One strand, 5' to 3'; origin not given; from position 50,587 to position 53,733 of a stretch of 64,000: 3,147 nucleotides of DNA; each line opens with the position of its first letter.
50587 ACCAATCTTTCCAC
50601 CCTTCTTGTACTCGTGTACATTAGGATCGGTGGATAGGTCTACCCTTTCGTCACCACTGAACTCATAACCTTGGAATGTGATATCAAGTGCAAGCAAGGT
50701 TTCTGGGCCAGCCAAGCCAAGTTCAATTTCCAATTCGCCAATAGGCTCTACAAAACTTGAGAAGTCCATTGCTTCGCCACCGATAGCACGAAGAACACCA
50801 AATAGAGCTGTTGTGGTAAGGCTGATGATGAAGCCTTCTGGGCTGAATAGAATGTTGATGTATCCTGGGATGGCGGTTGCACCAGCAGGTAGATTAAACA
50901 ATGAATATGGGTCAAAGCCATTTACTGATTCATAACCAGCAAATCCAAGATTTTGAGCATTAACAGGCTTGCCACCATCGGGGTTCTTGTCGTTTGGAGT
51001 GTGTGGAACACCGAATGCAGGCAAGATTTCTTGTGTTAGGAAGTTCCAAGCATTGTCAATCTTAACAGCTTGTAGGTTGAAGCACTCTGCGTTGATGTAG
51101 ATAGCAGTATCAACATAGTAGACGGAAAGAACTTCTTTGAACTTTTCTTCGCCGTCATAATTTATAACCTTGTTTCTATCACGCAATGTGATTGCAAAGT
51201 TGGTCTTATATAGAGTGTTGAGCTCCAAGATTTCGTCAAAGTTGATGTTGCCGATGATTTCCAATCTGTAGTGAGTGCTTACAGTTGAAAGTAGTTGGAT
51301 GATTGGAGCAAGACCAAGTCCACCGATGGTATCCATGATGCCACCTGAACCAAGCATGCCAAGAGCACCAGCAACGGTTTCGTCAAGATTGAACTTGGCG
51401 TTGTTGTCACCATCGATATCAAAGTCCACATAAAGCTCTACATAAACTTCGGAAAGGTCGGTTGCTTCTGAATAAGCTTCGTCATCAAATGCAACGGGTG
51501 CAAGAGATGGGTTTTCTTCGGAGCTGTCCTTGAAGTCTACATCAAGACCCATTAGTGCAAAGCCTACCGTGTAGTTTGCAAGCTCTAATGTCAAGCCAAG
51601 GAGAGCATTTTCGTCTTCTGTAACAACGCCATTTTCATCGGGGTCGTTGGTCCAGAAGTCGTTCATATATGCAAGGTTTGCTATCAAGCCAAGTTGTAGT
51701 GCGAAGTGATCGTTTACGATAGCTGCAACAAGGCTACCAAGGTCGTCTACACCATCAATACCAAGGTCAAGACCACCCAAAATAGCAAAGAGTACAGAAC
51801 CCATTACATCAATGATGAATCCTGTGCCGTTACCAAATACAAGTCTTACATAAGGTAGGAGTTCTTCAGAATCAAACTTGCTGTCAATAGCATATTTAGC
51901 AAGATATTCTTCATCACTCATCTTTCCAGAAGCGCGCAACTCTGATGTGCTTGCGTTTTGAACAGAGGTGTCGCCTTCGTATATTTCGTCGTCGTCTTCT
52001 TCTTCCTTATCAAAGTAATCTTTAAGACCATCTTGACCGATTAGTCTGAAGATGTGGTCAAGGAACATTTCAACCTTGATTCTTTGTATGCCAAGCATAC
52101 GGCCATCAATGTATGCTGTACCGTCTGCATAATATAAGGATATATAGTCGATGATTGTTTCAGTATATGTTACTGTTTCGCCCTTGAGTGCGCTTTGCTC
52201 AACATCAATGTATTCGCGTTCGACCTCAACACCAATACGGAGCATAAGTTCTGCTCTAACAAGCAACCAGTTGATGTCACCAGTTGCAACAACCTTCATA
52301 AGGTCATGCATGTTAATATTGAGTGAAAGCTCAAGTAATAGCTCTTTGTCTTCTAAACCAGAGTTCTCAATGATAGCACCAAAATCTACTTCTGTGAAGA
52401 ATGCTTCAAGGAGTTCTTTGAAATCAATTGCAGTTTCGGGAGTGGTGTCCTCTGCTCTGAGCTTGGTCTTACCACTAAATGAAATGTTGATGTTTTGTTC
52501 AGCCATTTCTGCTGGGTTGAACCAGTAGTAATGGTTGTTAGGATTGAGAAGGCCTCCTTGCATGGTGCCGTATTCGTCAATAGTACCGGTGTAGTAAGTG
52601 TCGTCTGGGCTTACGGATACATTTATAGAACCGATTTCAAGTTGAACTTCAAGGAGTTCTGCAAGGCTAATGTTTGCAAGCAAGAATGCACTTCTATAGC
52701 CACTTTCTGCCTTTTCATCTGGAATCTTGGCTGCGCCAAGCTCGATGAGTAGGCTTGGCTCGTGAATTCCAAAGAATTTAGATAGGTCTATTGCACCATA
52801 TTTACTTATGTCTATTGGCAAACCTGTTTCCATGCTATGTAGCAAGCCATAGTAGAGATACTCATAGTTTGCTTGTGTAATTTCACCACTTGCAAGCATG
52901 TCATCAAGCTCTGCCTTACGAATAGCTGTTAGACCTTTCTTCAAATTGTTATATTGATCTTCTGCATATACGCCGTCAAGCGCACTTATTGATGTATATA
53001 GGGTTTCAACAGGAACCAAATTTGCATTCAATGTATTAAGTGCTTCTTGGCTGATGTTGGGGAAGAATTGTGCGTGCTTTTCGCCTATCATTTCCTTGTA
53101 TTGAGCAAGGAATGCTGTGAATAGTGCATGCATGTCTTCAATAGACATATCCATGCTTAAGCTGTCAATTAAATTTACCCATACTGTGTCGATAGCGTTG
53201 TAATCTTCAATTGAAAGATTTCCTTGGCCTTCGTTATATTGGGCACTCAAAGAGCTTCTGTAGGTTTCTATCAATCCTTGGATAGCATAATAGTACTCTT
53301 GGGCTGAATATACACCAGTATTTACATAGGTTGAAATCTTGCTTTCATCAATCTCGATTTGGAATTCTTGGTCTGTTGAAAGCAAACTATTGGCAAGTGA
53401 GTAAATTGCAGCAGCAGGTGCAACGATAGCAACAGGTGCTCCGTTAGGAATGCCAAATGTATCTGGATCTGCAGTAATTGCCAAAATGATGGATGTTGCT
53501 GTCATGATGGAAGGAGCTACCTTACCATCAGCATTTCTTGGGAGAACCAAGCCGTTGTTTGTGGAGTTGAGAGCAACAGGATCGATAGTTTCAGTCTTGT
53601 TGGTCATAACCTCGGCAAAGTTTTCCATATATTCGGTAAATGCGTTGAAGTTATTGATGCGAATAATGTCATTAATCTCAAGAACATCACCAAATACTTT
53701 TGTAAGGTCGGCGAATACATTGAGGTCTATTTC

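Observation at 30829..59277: Single uninterrupted 28.4-kb ORF encoding a 9,482-aa predicted surface lipoprotein with no recognisable functional domain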

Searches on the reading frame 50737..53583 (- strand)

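Call 5: search_protein_families(library=pfam, proteins=[window:50737-53583:-], max_evalue=0.01)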
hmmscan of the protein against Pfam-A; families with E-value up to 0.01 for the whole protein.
window:50737-53583:- (949 aa): 1 family
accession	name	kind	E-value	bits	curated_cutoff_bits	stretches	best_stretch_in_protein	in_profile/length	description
PF09851.14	SHOCT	-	0.0001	22.3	27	0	548-563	8-23/28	Short C-terminal domain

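Call 22: search_protein_families(library=ncbifam, proteins=[window:50737-53583:-], max_evalue=0.01)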
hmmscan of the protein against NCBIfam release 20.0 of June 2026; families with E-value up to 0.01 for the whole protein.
window:50737-53583:- (949 aa): 0 families

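Call 106: search_protein_families(library=phrogs, proteins=[window:50737-53583:-], max_evalue=0.01)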
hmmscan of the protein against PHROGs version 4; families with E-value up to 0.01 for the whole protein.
window:50737-53583:- (949 aa): 0 families
